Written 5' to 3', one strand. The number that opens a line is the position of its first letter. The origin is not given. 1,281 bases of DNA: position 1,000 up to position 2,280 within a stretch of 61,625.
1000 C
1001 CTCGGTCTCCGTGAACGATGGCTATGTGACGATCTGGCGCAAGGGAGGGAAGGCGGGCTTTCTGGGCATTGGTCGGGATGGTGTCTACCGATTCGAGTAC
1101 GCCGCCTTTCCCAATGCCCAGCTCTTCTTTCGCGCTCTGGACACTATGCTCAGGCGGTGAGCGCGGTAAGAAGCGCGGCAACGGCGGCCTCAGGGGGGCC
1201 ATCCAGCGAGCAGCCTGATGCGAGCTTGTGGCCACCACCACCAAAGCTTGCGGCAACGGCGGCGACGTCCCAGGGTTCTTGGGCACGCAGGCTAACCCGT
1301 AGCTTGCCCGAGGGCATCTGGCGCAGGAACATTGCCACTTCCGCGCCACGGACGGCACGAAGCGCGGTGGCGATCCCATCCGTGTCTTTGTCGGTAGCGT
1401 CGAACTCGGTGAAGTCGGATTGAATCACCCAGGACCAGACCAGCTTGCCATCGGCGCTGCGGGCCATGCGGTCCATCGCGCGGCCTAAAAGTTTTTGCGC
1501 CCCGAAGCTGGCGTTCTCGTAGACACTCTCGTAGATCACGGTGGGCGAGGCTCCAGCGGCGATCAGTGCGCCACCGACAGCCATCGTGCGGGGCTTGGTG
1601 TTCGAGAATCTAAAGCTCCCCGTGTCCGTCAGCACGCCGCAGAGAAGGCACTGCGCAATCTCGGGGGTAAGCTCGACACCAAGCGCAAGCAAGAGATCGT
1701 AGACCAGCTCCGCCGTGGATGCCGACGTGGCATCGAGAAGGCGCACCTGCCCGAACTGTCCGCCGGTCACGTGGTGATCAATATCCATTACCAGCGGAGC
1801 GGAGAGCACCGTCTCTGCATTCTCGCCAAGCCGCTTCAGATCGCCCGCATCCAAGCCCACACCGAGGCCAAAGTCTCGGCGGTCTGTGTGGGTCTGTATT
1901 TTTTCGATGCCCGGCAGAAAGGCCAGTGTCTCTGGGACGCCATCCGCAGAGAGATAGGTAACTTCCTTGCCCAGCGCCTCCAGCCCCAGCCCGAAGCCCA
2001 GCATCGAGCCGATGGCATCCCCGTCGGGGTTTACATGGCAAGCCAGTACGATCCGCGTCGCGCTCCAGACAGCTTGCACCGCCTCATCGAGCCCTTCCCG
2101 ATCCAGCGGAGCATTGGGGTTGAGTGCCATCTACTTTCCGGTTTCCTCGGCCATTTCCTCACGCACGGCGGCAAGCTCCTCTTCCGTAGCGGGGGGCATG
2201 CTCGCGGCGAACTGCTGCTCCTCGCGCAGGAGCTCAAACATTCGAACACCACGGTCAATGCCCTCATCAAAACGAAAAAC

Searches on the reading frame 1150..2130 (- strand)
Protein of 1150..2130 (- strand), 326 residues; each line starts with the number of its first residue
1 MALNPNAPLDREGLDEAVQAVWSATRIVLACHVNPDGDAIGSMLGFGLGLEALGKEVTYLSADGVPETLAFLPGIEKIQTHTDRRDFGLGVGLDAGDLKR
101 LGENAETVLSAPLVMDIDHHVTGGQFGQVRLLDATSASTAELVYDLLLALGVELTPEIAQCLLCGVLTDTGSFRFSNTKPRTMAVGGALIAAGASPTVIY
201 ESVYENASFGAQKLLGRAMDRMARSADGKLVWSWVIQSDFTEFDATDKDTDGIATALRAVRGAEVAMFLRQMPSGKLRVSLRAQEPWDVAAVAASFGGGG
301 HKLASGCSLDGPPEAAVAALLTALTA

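Call 77: search_protein_families(library=pfam, proteins=[window:1150-2130:-], max_evalue=0.00001)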
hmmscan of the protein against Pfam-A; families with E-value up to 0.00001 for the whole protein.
window:1150-2130:- (326 aa): 2 families
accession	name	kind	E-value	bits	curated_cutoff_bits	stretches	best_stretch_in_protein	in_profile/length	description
PF01368.27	DHH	-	3.8e-13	50.2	28.1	1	26-166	1-125/125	DHH family, N-terminal domain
PF02272.25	DHHA1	-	4.6e-10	40.3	25.9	1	240-323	9-95/102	DHHA1 domain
